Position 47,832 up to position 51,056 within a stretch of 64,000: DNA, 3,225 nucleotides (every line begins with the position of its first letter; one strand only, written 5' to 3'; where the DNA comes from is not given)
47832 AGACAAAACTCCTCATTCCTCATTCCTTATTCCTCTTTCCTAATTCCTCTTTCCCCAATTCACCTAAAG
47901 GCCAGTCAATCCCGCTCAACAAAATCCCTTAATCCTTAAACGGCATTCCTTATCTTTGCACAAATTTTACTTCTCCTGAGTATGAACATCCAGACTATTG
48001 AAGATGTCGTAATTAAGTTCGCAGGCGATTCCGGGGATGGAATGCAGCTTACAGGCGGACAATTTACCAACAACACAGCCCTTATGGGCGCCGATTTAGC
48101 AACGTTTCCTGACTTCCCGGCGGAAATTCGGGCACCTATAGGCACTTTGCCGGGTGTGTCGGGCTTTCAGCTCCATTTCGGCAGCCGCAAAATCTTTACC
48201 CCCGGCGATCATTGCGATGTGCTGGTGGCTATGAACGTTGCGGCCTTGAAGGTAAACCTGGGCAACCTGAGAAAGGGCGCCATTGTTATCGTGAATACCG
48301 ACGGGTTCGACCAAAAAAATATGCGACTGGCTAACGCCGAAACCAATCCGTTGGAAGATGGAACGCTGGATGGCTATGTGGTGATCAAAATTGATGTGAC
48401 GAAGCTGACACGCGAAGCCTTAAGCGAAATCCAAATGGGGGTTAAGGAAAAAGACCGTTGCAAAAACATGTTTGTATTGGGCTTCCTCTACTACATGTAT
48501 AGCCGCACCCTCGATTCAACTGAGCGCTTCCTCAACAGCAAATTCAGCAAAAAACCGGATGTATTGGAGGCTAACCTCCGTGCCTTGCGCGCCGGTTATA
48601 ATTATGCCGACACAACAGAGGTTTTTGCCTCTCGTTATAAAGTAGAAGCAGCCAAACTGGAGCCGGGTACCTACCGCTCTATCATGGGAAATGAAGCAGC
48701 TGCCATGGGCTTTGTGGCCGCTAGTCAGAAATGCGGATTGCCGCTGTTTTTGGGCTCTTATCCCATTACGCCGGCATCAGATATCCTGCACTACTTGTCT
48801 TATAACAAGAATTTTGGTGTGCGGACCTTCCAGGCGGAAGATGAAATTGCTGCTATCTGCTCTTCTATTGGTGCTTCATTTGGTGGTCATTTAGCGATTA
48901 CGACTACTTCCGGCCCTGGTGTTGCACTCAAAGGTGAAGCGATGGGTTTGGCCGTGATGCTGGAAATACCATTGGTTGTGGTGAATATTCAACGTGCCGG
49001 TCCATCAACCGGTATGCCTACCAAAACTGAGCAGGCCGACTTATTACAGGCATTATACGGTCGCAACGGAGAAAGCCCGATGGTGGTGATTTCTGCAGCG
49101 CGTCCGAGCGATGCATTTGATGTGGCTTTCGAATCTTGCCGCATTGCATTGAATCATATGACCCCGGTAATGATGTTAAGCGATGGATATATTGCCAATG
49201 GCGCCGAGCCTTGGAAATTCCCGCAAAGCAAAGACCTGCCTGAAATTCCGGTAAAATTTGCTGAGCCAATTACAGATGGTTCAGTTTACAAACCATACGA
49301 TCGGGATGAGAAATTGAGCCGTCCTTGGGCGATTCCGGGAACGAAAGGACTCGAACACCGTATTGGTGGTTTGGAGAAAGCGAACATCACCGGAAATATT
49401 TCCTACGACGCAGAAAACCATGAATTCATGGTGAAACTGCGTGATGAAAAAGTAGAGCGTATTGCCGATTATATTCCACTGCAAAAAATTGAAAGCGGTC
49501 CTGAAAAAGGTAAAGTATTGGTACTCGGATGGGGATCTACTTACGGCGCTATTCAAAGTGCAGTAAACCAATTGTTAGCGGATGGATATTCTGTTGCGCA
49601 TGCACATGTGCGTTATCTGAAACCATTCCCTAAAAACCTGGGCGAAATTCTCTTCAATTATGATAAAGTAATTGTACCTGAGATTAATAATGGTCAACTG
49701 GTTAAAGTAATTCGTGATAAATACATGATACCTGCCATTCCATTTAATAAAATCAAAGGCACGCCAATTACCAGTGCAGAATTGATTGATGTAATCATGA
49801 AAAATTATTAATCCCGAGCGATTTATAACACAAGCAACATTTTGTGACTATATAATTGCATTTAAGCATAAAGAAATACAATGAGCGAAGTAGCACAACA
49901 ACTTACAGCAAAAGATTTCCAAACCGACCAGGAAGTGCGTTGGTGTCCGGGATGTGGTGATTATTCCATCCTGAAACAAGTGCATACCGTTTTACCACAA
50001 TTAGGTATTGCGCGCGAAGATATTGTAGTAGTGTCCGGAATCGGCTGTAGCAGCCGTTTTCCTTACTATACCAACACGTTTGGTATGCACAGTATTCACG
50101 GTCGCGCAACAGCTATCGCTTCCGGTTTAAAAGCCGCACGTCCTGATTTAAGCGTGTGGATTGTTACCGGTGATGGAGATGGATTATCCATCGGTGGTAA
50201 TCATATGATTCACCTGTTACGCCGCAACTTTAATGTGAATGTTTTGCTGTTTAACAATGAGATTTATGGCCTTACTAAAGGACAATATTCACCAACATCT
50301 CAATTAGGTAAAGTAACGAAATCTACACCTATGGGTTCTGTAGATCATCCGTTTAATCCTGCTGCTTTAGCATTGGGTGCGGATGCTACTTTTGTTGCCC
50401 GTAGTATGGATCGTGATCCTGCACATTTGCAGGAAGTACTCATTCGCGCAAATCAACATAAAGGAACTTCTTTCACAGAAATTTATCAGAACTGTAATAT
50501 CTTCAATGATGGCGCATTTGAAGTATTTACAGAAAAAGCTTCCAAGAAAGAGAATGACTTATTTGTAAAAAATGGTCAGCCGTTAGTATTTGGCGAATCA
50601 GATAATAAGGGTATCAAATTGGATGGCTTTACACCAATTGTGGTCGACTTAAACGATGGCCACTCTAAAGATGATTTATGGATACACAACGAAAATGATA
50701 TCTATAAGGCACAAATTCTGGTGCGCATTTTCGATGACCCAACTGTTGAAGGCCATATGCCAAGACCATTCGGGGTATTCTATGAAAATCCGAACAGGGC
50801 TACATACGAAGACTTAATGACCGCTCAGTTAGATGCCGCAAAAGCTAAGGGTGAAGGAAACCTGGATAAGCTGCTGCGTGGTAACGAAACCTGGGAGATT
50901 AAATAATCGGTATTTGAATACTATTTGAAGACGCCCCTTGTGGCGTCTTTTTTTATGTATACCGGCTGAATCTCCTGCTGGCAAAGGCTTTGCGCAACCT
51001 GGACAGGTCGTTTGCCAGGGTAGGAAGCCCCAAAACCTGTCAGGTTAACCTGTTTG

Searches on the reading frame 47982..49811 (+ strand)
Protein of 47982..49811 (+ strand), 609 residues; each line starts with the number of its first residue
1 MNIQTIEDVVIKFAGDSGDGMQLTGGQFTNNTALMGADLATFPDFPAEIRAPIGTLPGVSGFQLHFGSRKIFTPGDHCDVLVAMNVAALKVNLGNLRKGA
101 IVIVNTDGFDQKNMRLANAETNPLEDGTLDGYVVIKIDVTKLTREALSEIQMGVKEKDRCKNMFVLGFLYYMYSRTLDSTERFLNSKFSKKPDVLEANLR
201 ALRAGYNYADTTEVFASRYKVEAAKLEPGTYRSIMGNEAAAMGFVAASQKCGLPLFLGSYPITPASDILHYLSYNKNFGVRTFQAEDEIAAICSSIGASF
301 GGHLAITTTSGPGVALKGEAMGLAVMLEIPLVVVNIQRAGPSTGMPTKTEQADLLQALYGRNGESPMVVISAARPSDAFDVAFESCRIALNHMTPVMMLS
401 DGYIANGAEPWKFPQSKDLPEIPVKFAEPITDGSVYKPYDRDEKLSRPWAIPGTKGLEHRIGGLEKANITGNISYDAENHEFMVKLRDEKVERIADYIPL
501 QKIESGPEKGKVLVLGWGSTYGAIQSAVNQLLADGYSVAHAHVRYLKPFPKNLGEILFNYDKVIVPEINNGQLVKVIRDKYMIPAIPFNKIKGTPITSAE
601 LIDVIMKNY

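Call 11: search_protein_families(library=pfam, proteins=[window:47982-49811:+])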
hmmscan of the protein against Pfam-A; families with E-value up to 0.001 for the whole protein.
window:47982-49811:+ (609 aa): 3 families
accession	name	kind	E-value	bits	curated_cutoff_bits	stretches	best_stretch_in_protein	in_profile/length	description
PF01855.24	POR_N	-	1.1e-49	169.7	27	1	256-468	10-220/231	Pyruvate flavodoxin/ferredoxin oxidoreductase, thiamine diP-bdg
PF01558.24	POR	-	6.4e-26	92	27.4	1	18-207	2-173/173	Pyruvate ferredoxin/flavodoxin oxidoreductase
PF17147.9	PFOR_II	-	4.8e-07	30.5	27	1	512-580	3-77/102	Pyruvate:ferredoxin oxidoreductase core domain II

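Call 14: find_encoding_contigs(protein=window:47982-49811:+, flank=10000, max_places=6)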
Protein window:47982-49811:+ (609 aa): 24 contigs read that carry it; 6 places shown.
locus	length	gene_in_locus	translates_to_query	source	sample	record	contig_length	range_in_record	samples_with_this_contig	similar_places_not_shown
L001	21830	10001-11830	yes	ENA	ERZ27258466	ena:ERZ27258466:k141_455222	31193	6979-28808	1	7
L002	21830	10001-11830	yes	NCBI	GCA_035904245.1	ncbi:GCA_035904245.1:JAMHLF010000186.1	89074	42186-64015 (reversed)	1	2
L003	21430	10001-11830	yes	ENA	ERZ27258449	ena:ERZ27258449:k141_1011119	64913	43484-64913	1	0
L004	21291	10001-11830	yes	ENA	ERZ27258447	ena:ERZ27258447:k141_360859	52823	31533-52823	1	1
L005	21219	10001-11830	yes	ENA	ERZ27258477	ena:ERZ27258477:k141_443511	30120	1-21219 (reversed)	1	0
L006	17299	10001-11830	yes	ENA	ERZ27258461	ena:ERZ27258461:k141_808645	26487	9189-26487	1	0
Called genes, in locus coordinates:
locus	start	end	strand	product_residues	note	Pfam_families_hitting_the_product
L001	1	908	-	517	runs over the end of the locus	PF07969:Amidohydro_3, PF01979:Amidohydro_1, PF07969:Amidohydro_3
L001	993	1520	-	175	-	PF07617:DUF1579 (weak)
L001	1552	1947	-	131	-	PF08818:DUF1801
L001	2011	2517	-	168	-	-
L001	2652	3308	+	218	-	-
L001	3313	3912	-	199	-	PF00027:cNMP_binding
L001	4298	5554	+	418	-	PF18962:Por_Secre_tail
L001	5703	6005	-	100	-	PF08922:DUF1905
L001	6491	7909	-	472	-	PF25390:WD40_RLD, PF00415:RCC1 (weak), PF13540:RCC1_2, PF00415:RCC1, PF00415:RCC1, PF25390:WD40_RLD, PF00415:RCC1, PF18962:Por_Secre_tail, +5 more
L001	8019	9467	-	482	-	PF18962:Por_Secre_tail (weak)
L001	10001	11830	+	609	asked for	PF01558:POR, PF01855:POR_N, PF17147:PFOR_II (weak)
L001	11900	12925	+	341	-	PF02775:TPP_enzyme_C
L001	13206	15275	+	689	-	PF01186:Lysyl_oxidase (faint), PF19081:Ig_7, PF18962:Por_Secre_tail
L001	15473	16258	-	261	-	-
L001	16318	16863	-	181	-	-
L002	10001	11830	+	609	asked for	PF01558:POR, PF01855:POR_N, PF17147:PFOR_II (weak)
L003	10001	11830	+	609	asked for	PF01558:POR, PF01855:POR_N, PF17147:PFOR_II (weak)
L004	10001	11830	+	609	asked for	PF01558:POR, PF01855:POR_N, PF17147:PFOR_II (weak)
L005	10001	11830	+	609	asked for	PF01558:POR, PF01855:POR_N, PF17147:PFOR_II (weak)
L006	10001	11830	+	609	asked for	PF01558:POR, PF01855:POR_N, PF17147:PFOR_II (weak)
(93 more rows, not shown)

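Call 40: find_related_loci(query=window:47982-49811:+, collection=metagenome_contigs, flank=10000)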
Query window:47982-49811:+ (609 aa) in metagenome_contigs; peptide patterns used: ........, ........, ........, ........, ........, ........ (x = any residue, [..] = any of these).
145 stretches matched a pattern; 22 encode a relative of the query (tblastn E <= 1e-3); 22 distinct loci.
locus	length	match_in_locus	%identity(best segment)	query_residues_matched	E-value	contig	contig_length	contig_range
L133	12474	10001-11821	90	1-607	0e+0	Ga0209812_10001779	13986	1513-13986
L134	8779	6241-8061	90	1-607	0e+0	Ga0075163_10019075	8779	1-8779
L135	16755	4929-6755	88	1-609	0e+0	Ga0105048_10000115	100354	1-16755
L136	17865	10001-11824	86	1-607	0e+0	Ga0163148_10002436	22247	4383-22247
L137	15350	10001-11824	86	1-607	0e+0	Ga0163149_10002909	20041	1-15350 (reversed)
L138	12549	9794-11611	78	1-606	0e+0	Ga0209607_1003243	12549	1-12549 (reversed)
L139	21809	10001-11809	69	6-605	0e+0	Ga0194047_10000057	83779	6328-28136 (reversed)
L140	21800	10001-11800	64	3-601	0e+0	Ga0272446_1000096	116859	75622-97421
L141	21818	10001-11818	60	2-607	0e+0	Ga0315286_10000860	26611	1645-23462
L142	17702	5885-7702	60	2-607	0e+0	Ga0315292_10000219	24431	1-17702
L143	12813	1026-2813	63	3-601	0e+0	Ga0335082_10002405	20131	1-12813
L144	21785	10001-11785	59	3-602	0e+0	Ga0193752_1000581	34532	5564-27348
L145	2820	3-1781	58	15-605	0e+0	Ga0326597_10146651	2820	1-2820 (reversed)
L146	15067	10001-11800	55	1-602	0e+0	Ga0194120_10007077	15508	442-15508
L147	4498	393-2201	56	3-607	0e+0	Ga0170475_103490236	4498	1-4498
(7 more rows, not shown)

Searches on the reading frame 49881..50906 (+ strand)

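Call 11: search_protein_families(library=pfam, proteins=[window:49881-50906:+])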
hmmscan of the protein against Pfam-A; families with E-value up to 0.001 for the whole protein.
window:49881-50906:+ (341 aa): 1 family
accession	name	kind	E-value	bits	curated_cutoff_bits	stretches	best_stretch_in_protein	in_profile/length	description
PF02775.26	TPP_enzyme_C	-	4.4e-28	98.4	21.9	1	54-200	2-150/151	Thiamine pyrophosphate enzyme, C-terminal TPP binding domain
